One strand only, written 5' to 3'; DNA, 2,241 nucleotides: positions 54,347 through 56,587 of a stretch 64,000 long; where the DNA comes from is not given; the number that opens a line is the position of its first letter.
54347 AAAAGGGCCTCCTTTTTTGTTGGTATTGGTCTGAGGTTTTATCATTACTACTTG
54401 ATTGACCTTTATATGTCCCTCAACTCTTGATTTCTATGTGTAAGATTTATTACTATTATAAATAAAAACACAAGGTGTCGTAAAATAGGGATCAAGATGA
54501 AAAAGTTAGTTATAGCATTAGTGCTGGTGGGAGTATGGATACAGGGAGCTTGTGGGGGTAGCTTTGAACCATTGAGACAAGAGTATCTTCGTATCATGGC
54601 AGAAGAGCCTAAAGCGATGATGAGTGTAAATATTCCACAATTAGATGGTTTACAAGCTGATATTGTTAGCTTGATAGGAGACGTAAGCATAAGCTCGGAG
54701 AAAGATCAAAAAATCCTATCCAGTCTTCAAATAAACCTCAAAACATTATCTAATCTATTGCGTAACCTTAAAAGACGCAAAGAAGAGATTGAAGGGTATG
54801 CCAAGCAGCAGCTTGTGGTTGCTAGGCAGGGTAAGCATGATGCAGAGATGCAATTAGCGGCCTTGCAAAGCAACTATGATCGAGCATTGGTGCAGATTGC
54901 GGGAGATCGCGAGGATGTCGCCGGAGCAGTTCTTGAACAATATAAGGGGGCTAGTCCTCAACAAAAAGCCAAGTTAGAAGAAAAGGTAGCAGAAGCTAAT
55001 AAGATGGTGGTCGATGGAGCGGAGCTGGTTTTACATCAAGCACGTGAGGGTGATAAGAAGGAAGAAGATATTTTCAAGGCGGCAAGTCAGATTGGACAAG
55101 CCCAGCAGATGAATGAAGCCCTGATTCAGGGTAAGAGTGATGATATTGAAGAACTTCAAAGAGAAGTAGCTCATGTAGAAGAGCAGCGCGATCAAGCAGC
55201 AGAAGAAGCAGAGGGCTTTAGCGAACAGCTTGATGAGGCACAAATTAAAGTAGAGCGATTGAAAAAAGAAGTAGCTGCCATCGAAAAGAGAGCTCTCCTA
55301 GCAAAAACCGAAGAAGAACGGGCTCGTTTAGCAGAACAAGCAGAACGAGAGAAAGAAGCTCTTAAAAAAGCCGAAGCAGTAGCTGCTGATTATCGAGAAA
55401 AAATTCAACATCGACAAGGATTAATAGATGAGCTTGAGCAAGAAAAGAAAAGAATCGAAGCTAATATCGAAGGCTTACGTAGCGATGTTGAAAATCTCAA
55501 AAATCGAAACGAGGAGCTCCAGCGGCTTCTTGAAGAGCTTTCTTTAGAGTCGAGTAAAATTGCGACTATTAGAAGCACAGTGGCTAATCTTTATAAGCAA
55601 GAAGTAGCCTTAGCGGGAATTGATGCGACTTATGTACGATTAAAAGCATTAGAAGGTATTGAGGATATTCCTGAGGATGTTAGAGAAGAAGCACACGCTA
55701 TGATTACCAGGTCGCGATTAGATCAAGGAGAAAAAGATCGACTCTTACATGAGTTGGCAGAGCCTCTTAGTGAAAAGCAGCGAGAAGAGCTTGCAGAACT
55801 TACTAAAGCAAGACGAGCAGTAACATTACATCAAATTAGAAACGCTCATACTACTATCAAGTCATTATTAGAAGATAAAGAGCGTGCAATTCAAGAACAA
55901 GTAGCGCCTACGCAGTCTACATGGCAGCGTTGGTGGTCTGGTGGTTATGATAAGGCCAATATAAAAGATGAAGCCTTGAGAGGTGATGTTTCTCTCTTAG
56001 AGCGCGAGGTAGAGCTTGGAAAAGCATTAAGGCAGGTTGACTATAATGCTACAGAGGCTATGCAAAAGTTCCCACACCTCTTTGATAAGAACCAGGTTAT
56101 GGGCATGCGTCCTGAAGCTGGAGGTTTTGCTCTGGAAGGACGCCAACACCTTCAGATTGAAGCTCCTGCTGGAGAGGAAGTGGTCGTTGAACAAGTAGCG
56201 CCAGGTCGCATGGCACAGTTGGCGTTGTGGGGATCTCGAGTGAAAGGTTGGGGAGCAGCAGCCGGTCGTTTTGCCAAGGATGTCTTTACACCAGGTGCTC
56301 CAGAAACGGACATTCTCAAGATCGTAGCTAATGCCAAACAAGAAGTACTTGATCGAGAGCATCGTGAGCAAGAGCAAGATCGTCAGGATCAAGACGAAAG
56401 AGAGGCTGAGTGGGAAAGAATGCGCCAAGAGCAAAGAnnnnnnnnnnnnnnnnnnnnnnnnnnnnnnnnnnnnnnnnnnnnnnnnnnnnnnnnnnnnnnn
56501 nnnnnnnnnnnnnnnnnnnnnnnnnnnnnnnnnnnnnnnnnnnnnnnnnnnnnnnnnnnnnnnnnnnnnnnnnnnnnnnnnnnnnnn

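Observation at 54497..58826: Tandem array of three paralogous secreted coiled-coil proteins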

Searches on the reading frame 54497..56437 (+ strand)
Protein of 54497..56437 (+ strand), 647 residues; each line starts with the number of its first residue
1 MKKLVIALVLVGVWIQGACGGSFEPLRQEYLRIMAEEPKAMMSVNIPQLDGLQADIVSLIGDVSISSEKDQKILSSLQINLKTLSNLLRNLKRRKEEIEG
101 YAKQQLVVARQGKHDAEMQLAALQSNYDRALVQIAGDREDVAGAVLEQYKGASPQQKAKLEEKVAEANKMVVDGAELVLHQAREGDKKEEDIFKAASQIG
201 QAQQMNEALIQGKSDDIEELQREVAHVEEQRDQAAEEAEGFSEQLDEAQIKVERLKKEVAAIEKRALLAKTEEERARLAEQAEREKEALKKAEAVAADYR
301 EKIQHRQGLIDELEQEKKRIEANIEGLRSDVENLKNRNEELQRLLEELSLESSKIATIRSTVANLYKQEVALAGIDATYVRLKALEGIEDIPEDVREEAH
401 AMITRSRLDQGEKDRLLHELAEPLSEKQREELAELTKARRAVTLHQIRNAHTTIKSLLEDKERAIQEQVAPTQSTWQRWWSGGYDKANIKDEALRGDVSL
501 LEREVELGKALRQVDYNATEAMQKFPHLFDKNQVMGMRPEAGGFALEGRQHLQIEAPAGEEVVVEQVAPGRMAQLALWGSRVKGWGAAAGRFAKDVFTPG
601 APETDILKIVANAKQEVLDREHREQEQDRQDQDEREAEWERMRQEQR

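Call 6: search_protein_families(library=pfam, proteins=[window:54497-56437:+], max_evalue=0.1)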
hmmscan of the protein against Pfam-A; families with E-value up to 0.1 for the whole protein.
window:54497-56437:+ (647 aa): 2 families
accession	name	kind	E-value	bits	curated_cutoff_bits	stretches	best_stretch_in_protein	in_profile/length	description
PF20184.3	DUF6547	-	0.011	16.6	27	0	401-446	25-70/117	Family of unknown function (DUF6547)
PF25086.1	DUF7803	-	0.031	14.5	27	0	229-271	82-124/178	Domain of unknown function (DUF7803)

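Call 7: search_protein_families(library=ncbifam, proteins=[window:54497-56437:+], max_evalue=0.1)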
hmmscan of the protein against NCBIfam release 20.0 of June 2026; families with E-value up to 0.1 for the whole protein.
window:54497-56437:+ (647 aa): 2 families
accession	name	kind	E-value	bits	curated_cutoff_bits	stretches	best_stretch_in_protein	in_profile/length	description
TIGR02168.1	SMC_prok_B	equivalog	3.5e-05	21.8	567.35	1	157-371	241-453/1181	chromosome segregation protein SMC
NF058675.1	RcGTA_tape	equivalog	0.017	14.9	220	0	273-349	5-82/220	RcGTA-type gene transfer agent tail tape measure protein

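Call 8: find_homologous_proteins(query=window:54497-56437:+, max_evalue=0.001)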
Query window:54497-56437:+ (647 aa): 1 proteins with E <= 0.001 among 8000 candidates.
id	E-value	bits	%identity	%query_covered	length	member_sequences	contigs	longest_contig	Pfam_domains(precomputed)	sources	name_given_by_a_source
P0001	0.0e+0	1350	100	100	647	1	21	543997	-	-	-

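Call 9: find_encoding_contigs(protein=P0001, flank=10000, max_places=10)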
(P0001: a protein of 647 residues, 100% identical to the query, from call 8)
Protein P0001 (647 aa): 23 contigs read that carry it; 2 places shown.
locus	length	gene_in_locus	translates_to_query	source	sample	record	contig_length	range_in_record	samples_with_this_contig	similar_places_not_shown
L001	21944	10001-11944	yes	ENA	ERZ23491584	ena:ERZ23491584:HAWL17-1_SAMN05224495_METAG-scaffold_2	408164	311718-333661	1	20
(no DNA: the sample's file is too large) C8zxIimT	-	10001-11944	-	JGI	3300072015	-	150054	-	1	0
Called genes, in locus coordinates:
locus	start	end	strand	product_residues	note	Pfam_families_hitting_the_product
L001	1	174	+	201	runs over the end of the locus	PF01434:Peptidase_M41 (weak)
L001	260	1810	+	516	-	PF00004:AAA, PF13401:AAA_22 (faint), PF17862:AAA_lid_3, PF01434:Peptidase_M41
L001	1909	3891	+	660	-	PF00270:DEAD (weak), PF04851:ResIII, PF17757:UvrB_inter, PF27431:UvrB_3rd, PF00271:Helicase_C, PF12344:UvrB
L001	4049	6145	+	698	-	PF01432:Peptidase_M3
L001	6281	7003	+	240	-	-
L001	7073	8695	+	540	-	-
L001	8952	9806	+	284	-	-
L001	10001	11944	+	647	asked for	-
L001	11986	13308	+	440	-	-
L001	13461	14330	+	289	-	-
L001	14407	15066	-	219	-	PF00923:TAL_FSA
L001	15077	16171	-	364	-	PF13579:Glyco_trans_4_4 (faint), PF00534:Glycos_transf_1, PF13692:Glyco_trans_1_4, PF13524:Glyco_trans_1_2 (weak)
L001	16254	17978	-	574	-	-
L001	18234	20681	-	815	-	PF00133:tRNA-synt_1, PF09334:tRNA-synt_1g, PF13603:tRNA-synt_1_2, PF00133:tRNA-synt_1, PF09334:tRNA-synt_1g (weak), PF08264:Anticodon_1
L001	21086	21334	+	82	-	-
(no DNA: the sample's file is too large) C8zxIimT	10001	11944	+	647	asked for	-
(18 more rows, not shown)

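Call 41: predict_structure(alignment_id=A2)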
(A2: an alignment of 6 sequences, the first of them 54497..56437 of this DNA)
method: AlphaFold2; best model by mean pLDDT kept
length: 647 residues; sequences in the alignment: 6
mean_pLDDT: 80.0   pTM: 0.46
mean pLDDT of the five models: 80.0, 77.6, 76.8, 76.7, 76.2
residues with pLDDT >= 90: 222; 70-90: 313; 50-70: 28; < 50: 84
segments of 3 or more residues with pLDDT < 50: 9-20, 531-600
pLDDT, mean of each block of 10 residues (from residue 1): 50 41 84 88 83 93 89 88 91 85 75 85 91 82 93 93 95 94 77 89 96 97 97 97 96 95 90 89 93 95 96 97 97 96 90 72 84 79 78 87 88 85 79 83 82 87 81 68 72 74 87 87 79 42 26 27 31 44 41 42 74 84 84 85 76
secondary structure, 60 per line:
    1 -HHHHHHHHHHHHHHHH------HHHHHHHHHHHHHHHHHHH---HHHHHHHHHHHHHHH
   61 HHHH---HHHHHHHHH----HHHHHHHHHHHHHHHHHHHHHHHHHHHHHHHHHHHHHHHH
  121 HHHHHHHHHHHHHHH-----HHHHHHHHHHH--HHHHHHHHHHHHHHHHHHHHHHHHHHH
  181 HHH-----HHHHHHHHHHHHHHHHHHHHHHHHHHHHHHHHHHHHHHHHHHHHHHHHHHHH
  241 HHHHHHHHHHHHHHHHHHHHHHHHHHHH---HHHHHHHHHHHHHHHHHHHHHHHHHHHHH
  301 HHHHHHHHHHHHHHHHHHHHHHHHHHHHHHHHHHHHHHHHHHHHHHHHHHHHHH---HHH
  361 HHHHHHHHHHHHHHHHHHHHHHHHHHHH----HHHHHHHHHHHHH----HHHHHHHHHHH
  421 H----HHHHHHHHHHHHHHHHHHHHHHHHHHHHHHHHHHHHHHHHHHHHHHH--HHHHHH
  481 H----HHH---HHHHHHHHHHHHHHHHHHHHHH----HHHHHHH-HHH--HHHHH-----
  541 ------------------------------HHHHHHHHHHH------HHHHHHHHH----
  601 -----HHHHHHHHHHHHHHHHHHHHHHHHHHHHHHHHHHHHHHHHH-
elements in order: H2-17 H24-42 H46-64 H68-76 H81-135 H141-151 H154-183 H189-268 H272-354 H358-388 H393-405 H410-421 H426-472 H475-481 H492-513 H518-524 H531-535 H571-581 H588-596 H606-646

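Call 46: fold_search(model_id=the predicted structure, library=pdb)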
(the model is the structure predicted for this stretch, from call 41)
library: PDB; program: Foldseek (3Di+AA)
matches with E <= 10: 266; with E <= 0.001: 0
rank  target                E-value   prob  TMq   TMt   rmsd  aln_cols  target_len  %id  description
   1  1cii                  2.4e-01  0.33  0.14  0.15  32.0       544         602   10  COLICIN IA (released 1998-01-14)
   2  6e9t_A                3.6e-01  0.51  0.10  0.25  42.2       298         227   15  DHF58 filament (released 2018-11-21)
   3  9gm6_A                3.7e-01  0.10  0.10  0.06  52.7       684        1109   12  MukBEF in a nucleotide-bound state with open neck gate (heads core) (released 2025-03-26)
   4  7ogt_B                4.8e-01  0.33  0.21  0.19  61.0       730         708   12  Folded elbow of cohesin (released 2021-07-28)
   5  7zr1_D                5.5e-01  0.47  0.19  0.16  59.0       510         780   14  Chaetomium thermophilum Mre11-Rad50-Nbs1 complex bound to ATPyS (composite structure) (released 2023-01-11)
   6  7zr1_C                6.3e-01  0.51  0.20  0.17  50.2       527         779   12  Chaetomium thermophilum Mre11-Rad50-Nbs1 complex bound to ATPyS (composite structure) (released 2023-01-11)
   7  8ga7                  6.3e-01  0.10  0.11  0.12  46.7       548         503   15  Geometrically programmable nanomaterial construction using regularized protein building blocks (released 2024-03-13)
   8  6xns_C                6.6e-01  0.14  0.09  0.16  32.3       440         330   14  C3_crown-05 (released 2020-12-23)
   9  5xg2                  6.8e-01  0.51  0.12  0.29  23.2       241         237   17  Crystal structure of a coiled-coil segment (residues 345-468 and 694-814) of Pyrococcus yayanosii Smc (released 2017-06-07)
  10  7a0g_DDD              6.8e-01  0.47  0.18  0.30  23.4       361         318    9  Structure of the SmhB pore of the tripartite alpha-pore forming toxin, Smh, from Serratia marcescens. (released 2021-03-31)
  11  6xns_E                7.2e-01  0.25  0.10  0.18  37.9       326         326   12  C3_crown-05 (released 2020-12-23)
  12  8cwy_A                7.2e-01  0.11  0.10  0.13  47.7       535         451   14  Accurate computational design of genetically encoded 3D protein crystals (released 2023-11-01)
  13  7nyw_B                8.1e-01  0.08  0.10  0.08  42.7       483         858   13  Cryo-EM structure of the MukBEF-MatP-DNA head module (released 2021-07-07)
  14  6sb0_A                8.9e-01  0.03  0.07  0.03  39.6       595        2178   11  cryo-EM structure of mTORC1 bound to PRAS40-fused active RagA/C GTPases (released 2019-10-16)
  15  8glv_Em               9.7e-01  0.30  0.15  0.17  48.8       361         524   15  96-nm repeat unit of doublet microtubules from Chlamydomonas reinhardtii flagella (released 2023-05-31)
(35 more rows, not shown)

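Call 63: search_protein_families(library=phrogs, proteins=[window:54497-56437:+], max_evalue=0.01)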
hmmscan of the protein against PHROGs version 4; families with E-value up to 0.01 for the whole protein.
window:54497-56437:+ (647 aa): 0 families
